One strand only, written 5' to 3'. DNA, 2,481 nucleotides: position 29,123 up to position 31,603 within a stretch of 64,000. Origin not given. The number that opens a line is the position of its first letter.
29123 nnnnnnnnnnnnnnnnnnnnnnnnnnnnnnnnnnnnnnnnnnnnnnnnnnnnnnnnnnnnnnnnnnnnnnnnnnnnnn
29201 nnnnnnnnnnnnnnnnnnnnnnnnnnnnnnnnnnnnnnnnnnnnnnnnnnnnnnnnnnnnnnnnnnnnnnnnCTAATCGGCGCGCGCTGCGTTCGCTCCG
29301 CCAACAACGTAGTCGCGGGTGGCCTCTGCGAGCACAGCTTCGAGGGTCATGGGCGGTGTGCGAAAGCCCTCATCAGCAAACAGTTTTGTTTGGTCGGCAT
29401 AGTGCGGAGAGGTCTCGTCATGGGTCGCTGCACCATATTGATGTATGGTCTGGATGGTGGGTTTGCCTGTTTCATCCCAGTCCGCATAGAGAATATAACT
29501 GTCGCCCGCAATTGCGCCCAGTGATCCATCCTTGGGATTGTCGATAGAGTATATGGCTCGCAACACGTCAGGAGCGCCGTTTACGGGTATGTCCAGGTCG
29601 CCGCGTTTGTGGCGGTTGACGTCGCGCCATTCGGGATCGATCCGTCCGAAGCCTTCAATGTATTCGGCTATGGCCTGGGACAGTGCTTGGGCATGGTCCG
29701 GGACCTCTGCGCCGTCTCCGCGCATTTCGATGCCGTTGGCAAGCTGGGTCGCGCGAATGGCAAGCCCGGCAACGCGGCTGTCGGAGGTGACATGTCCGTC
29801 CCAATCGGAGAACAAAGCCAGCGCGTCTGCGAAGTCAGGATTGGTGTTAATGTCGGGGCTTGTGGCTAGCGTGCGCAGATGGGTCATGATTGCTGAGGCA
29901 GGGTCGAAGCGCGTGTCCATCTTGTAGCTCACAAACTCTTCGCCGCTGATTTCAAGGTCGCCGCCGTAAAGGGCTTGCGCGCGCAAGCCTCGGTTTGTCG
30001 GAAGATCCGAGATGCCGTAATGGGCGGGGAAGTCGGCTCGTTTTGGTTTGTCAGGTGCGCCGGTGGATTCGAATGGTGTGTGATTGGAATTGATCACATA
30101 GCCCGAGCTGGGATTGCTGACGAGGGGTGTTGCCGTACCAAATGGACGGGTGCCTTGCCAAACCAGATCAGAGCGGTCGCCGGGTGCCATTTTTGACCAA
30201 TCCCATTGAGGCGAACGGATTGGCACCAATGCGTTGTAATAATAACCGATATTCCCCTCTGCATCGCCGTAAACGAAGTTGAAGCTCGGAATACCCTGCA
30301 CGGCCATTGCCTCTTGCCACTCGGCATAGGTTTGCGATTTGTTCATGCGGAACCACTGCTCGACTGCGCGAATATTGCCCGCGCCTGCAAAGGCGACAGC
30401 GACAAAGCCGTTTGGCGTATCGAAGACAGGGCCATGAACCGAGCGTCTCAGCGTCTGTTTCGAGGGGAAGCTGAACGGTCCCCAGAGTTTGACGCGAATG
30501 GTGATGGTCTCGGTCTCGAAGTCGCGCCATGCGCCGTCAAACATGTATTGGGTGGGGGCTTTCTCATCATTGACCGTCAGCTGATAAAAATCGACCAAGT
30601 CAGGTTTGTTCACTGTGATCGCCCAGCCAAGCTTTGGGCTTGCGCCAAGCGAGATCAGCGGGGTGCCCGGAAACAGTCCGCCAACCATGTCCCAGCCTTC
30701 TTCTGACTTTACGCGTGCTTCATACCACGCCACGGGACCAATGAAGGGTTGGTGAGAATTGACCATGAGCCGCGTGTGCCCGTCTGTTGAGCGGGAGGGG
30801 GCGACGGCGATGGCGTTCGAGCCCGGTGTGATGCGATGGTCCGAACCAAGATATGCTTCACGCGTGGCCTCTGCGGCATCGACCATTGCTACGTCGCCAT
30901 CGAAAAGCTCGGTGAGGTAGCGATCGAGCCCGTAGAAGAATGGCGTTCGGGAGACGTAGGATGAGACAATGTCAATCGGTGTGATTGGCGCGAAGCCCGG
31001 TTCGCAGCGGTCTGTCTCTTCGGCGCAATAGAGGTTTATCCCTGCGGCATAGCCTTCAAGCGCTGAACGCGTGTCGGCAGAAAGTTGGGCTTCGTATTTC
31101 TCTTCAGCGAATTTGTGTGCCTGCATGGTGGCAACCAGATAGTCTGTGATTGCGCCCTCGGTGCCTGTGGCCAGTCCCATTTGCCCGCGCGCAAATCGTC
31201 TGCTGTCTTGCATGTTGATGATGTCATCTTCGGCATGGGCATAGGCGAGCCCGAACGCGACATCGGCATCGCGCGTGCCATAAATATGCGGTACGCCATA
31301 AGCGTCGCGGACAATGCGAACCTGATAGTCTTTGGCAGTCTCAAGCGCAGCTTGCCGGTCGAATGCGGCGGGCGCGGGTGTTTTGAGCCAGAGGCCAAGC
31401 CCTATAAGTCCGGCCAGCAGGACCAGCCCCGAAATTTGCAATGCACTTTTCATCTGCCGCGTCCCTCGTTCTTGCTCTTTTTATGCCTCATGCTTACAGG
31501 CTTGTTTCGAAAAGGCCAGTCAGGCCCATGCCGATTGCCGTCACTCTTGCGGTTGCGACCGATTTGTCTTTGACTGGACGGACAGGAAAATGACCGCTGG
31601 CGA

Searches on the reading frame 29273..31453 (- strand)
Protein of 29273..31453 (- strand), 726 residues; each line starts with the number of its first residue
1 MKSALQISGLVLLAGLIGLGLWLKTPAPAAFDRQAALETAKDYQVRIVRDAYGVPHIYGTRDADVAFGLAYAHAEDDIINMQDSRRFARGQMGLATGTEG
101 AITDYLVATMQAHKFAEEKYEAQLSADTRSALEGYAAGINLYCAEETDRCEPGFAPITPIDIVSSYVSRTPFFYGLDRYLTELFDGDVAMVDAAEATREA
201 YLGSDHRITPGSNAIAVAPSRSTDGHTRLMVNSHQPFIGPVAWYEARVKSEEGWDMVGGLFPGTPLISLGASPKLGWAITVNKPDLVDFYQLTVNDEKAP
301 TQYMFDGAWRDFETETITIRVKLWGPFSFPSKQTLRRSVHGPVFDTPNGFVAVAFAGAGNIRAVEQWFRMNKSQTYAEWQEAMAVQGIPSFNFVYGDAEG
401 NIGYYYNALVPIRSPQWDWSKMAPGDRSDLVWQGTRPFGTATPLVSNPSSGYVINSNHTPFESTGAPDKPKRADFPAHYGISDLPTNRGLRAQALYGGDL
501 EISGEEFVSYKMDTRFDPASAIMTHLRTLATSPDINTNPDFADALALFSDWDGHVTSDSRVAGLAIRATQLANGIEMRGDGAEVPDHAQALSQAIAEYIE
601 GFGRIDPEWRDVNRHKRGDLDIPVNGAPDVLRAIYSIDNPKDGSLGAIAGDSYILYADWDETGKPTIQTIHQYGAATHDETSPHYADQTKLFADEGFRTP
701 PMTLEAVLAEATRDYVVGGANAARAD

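Call 49: search_protein_families(library=pfam, proteins=[window:29273-31453:-], max_evalue=0.001)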
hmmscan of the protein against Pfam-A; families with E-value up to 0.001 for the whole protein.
window:29273-31453:- (726 aa): 1 family
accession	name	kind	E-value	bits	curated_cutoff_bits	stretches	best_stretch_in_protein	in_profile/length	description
PF01804.23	Penicil_amidase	-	3.4e-110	370.5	21.3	1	44-707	1-673/675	Penicillin amidase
